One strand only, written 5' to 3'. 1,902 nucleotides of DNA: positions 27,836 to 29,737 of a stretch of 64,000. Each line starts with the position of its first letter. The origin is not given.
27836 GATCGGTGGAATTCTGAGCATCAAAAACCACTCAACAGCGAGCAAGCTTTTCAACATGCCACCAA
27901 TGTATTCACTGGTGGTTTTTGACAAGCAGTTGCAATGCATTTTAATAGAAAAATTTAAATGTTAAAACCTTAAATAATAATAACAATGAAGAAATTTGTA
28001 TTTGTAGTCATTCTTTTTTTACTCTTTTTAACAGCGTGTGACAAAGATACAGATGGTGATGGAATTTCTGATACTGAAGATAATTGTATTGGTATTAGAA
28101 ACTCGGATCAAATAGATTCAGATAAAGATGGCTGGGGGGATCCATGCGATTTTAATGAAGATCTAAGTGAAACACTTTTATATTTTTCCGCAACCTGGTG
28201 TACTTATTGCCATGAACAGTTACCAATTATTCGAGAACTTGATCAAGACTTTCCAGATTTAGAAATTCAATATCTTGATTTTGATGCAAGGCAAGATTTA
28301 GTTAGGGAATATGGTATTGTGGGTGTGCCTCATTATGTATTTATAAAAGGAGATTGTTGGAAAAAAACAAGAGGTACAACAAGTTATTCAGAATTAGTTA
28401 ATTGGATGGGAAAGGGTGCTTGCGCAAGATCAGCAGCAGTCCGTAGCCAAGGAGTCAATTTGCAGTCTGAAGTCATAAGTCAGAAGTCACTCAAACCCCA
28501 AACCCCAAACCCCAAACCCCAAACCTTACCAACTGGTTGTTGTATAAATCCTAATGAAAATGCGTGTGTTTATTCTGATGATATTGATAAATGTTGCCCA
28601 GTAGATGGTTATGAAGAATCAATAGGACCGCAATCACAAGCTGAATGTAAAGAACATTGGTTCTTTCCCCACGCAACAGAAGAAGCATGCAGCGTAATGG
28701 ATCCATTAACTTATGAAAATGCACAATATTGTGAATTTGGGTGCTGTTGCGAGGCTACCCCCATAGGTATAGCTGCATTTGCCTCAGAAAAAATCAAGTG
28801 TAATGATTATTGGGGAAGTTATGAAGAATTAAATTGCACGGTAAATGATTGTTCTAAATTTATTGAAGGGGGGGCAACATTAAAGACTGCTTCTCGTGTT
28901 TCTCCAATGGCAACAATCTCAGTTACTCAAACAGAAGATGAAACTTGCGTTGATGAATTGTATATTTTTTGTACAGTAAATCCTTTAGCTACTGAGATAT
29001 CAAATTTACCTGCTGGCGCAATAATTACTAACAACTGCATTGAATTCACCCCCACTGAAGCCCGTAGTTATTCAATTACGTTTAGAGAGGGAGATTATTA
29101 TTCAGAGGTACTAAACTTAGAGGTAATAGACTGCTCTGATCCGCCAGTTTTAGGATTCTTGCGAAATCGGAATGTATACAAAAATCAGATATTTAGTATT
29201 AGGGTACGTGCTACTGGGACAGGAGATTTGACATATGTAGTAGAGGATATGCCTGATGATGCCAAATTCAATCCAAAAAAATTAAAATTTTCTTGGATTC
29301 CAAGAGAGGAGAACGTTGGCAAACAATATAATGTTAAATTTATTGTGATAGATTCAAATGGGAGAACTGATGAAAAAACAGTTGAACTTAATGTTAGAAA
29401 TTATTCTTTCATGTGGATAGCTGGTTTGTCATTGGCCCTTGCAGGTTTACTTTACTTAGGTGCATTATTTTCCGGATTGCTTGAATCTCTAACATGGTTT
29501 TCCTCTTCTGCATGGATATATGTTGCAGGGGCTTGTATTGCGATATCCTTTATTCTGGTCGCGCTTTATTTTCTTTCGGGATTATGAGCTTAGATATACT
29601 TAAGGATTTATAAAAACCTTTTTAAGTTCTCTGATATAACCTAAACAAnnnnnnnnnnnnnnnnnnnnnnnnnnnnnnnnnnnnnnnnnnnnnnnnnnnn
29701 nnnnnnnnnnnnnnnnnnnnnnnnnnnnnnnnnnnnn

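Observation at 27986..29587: Surface-anchored thioredoxin-like CxxC domain fused to the signature module (gene D)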

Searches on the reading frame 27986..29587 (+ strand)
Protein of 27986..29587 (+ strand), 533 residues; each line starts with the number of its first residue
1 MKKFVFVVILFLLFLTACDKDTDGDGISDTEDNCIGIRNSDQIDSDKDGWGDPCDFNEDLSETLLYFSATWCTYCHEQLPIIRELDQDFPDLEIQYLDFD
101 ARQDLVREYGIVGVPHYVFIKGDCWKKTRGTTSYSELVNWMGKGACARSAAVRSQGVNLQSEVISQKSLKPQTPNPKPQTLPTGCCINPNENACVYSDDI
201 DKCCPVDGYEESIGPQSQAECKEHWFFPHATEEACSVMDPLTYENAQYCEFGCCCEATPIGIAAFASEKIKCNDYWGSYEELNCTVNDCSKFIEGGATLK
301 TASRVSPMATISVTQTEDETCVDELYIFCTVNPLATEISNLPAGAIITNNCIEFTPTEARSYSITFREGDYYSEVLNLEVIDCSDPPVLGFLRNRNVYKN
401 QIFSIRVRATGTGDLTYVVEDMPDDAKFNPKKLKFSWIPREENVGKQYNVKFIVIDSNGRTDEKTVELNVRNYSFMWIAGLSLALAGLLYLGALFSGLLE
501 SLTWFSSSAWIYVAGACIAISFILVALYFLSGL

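Call 4: search_protein_families(library=pfam, proteins=[window:27986-29587:+], max_evalue=1)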
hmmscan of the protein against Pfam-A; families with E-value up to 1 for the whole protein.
window:27986-29587:+ (533 aa): 10 families
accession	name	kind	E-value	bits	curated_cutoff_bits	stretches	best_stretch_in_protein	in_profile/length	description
PF00085.26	Thioredoxin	-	1.5e-11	44.7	23.5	1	56-141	10-101/103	Thioredoxin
PF02412.23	TSP_3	-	3.1e-06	27.2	25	1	17-41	11-35/36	Thrombospondin type 3 repeat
PF13098.12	Thioredoxin_2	-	3.1e-05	24.7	27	1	63-138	8-101/104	Thioredoxin-like domain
PF05345.18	He_PIG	-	0.00023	22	24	1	396-470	12-95/96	Putative Ig domain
PF14595.12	Thioredoxin_9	-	0.0003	21.1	25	1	64-123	45-107/129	Thioredoxin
PF13905.12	Thioredoxin_8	-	0.00044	21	27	1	63-103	4-47/94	Thioredoxin-like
PF13728.12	TraF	-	0.0035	17.6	23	1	64-115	133-194/224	F plasmid transfer operon protein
PF00462.30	Glutaredoxin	-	0.013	16.1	22.9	1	65-124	2-59/60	Glutaredoxin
PF00578.27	AhpC-TSA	-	0.024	15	26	1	62-96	27-62/124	AhpC/TSA family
PF18884.5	TSP3_bac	-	0.18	12.1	25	1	21-31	1-11/22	Bacterial TSP3 repeat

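Call 10: find_homologous_proteins(query=window:27986-29587:+, max_evalue=0.001)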
Query window:27986-29587:+ (533 aa): 47 proteins with E <= 0.001 among 8000 candidates.
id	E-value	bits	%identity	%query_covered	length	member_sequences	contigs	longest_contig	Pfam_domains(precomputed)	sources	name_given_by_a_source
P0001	1.9e-23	101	38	11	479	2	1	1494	PF02412.24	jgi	jgi:hypothetical protein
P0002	9.1e-20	89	50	10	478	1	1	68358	PF02412.24,PF00092.35,PF13519.13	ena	-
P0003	4.7e-19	87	54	7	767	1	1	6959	PF02412.24,PF13229.13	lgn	-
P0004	7.9e-17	79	29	26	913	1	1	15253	PF00801.27,PF17963.8,PF17892.8,PF17803.8,PF05345.19,PF00041.28,PF18911.7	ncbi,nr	ncbi:MAG: putative Ig domain-containing protein [Thermodesulfobacteriota bacterium]|nr:putative Ig d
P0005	1.1e-15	75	58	8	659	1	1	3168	PF02412.24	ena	-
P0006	1.1e-15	75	29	26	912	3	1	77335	PF17963.8,PF17892.8,PF18957.7,PF17803.8,PF05345.19,PF00041.28,PF18911.7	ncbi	-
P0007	2.2e-15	74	42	21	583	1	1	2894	PF02412.24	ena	-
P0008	4.0e-14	70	56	7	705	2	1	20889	PF02412.24,PF24907.1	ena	-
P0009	6.1e-14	70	30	25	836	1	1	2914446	PF00801.27,PF17963.8,PF17892.8,PF17803.8,PF05345.19,PF18911.7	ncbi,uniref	ncbi:PGF-pre-PGF domain-containing protein [Methanolobus sp. ZRKC2]|uniref:PGF-pre-PGF domain-contai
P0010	7.7e-14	69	59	7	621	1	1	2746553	PF02412.24,PF18884.6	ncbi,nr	ncbi:MAG: thrombospondin type 3 repeat-containing protein [Deltaproteobacteria bacterium]|nr:MAG: th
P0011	1.3e-13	69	54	7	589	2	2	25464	PF02412.24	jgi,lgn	jgi:hypothetical protein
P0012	1.7e-13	68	59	7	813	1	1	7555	PF02412.24,PF18884.6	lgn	-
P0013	2.8e-13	67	61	7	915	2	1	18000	PF02412.24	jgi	jgi:uncharacterized repeat protein (TIGR01451 family)/MYXO-CTERM domain-containing protein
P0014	2.0e-12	65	53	7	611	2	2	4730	PF02412.24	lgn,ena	-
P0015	9.1e-12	62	53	8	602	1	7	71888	PF02412.24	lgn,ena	-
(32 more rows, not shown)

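Call 27: search_protein_families(library=pfam, alignment_id=A2, max_evalue=0.001)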
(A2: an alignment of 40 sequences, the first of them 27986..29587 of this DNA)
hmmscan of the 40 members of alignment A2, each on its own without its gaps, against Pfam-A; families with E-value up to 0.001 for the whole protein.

A. member 1, window:27986-29587:+ (533 aa): 6 families
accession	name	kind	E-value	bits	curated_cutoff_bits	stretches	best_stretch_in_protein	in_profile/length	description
PF00085.26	Thioredoxin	-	1.5e-11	44.7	23.5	1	56-141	10-101/103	Thioredoxin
PF02412.23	TSP_3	-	3.1e-06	27.2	25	1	17-41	11-35/36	Thrombospondin type 3 repeat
PF13098.12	Thioredoxin_2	-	3.1e-05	24.7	27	1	63-138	8-101/104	Thioredoxin-like domain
PF05345.18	He_PIG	-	0.00023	22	24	0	396-470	12-95/96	Putative Ig domain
PF14595.12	Thioredoxin_9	-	0.0003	21.1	25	1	64-123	45-107/129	Thioredoxin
PF13905.12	Thioredoxin_8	-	0.00044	21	27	0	63-103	4-47/94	Thioredoxin-like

B. families by the number of members that match (of 40 scanned): 9 families
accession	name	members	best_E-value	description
PF02412.23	TSP_3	13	4.7e-33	Thrombospondin type 3 repeat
PF05345.18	He_PIG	5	2.6e-09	Putative Ig domain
PF00085.26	Thioredoxin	3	3.5e-16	Thioredoxin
PF00112.29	Peptidase_C1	2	7.4e-37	Papain family cysteine protease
PF13098.12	Thioredoxin_2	2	1.2e-09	Thioredoxin-like domain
PF14595.12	Thioredoxin_9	2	0.0003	Thioredoxin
PF11617.13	Cu-binding_MopE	1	2.7e-08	Putative metal-binding motif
PF13728.12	TraF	1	5.5e-05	F plasmid transfer operon protein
PF13905.12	Thioredoxin_8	1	0.00044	Thioredoxin-like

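Call 28: predict_structure(protein=window:27986-29587:+)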
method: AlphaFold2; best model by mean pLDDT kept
length: 533 residues; sequences in the alignment: 1
mean_pLDDT: 43.0   pTM: 0.30
mean pLDDT of the five models: 43.0, 40.1, 35.1, 34.3, 33.6
residues with pLDDT >= 90: 0; 70-90: 43; 50-70: 80; < 50: 410
segments of 3 or more residues with pLDDT < 50: 1-4, 15-359, 361-412, 434-439
pLDDT, mean of each block of 10 residues (from residue 1): 57 48 31 31 37 36 34 34 42 39 34 33 35 40 32 26 26 29 31 35 41 40 33 29 28 26 35 40 45 33 33 43 35 39 43 46 43 42 41 37 41 57 60 48 61 74 72 59 79 73 56 67 67 50
secondary structure, 60 per line:
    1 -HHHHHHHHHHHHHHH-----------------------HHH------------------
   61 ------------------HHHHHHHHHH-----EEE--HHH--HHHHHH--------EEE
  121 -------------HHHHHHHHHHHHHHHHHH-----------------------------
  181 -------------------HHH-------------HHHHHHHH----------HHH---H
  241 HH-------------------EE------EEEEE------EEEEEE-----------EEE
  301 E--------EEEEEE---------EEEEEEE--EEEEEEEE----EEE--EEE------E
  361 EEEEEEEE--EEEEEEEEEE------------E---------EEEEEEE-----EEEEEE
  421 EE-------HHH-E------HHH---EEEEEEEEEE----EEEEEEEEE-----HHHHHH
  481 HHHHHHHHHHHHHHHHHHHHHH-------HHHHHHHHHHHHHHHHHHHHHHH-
elements in order: H2-16 H79-88 E94-96 H104-109 E118-120 H134-151 H216-223 E270-274 E281-286 E298-301 E310-315 E325-331 E334-341 E346-348 E351-353 E360-368 E371-380 E403-409 E415-422 E447-456 E461-469 H475-502 H510-532

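Call 31: find_encoding_contigs(protein=window:27986-29587:+, flank=2000, max_places=4)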
Protein window:27986-29587:+ (533 aa): no gene with exactly this product is on record in the collection.

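Call 36: search_protein_families(library=ncbifam, proteins=[window:27986-29587:+], max_evalue=0.01)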
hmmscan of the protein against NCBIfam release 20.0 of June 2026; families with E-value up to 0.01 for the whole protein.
window:27986-29587:+ (533 aa): 10 families
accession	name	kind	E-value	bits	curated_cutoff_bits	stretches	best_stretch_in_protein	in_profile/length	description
NF047638.1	throspo3_MtsC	equivalog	2.5e-11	43.1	350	1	17-59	191-233/428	cell-cell cohesion MYXO-CTERM protein MtsC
TIGR01068.1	thioredoxin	equivalog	6.6e-09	35.9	96.8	1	62-141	16-97/101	thioredoxin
NF045500.1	Omp28_seleno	equivalog_domain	4.7e-07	29.5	200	1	15-60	268-313/377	Omp28-related selenoprotein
TIGR01126.1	pdi_dom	equivalog_domain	8e-06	26.1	107.2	1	61-143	15-103/105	protein disulfide-isomerase domain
NF006898.0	PRK09381.1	equivalog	0.00077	19.8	138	1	63-124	24-87/109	thioredoxin TrxA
TIGR00385.1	dsbE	subfamily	0.0013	18.4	123.15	1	13-118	14-120/173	DsbE family thiol:disulfide interchange protein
TIGR02187.2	PDO_seleno_TRX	equivalog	0.0023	17.3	185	1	64-123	22-81/209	protein disulfide oxidoreductase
TIGR02196.1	GlrX_YruB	hypoth_equivalog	0.0035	17.8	88.55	1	67-118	5-55/74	glutaredoxin-like protein, YruB-family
NF041202.1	StoA_CxxC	exception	0.0039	17.1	210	0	61-84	53-76/163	endospore biogenesis thiol-disulfide oxidoreductase StoA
TIGR01130.1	ER_PDI_fam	subfamily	0.0039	16.8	344.25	1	63-144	21-107/476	protein disulfide-isomerase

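Call 54: find_encoding_contigs(protein=P0007, flank=10000, max_places=3)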
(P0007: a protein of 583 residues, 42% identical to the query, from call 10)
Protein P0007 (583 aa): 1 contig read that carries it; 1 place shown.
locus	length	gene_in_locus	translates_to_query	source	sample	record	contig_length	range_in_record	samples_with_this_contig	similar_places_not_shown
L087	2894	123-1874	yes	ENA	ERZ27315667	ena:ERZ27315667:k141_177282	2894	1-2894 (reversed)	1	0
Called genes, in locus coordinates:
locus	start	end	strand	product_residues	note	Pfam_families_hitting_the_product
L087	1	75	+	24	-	?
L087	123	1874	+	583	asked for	PF02412:TSP_3 (weak)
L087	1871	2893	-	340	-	?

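Call 64: find_related_loci(query=A3, collection=metagenome_contigs, flank=8000)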
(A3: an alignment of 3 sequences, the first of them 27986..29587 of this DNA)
Query A3 (533 aa) in metagenome_contigs; peptide patterns used: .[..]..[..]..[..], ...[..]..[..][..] (x = any residue, [..] = any of these).
331 stretches matched a pattern; 8 encode a relative of the query (tblastn E <= 1e-3); 8 distinct loci.
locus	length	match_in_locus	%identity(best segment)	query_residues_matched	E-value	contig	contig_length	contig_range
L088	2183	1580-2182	31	131-329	8e-26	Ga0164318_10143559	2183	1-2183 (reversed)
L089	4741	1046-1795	27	61-255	4e-23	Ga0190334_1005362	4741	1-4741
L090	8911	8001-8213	42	183-255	1e-15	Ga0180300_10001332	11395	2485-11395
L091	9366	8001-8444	27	1-138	5e-9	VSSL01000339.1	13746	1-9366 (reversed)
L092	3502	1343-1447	49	47-80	8e-6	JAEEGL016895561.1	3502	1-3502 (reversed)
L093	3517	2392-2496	49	47-80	8e-6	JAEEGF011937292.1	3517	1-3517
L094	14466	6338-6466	37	47-88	1e-5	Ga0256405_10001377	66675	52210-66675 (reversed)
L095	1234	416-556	40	63-108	1e-5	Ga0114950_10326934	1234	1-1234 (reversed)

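Call 73: list_cluster_members(proteins=[P0049, P0052, P0055, P0070, window:27986-29587:+, window:29649-31037:+])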
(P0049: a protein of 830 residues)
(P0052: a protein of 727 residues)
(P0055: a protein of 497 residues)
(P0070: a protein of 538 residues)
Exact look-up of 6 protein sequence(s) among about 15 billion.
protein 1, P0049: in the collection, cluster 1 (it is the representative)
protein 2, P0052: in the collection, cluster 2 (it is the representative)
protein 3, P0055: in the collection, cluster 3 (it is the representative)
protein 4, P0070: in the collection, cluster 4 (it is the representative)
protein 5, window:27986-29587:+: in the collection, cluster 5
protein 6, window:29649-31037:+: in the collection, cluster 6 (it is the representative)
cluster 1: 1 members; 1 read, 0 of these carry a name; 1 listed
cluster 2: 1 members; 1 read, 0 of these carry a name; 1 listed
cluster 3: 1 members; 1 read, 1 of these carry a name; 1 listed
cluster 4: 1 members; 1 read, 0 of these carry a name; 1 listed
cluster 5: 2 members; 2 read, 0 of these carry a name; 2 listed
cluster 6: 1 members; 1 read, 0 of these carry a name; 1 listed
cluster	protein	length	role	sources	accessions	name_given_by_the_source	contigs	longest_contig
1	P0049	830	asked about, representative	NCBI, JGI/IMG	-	-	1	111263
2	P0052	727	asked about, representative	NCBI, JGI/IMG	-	-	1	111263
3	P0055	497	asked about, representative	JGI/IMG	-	thiol-disulfide isomerase/thioredoxin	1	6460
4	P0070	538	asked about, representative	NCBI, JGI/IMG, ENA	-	-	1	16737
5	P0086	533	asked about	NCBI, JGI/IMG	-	-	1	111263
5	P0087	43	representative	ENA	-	-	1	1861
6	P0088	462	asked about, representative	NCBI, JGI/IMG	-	-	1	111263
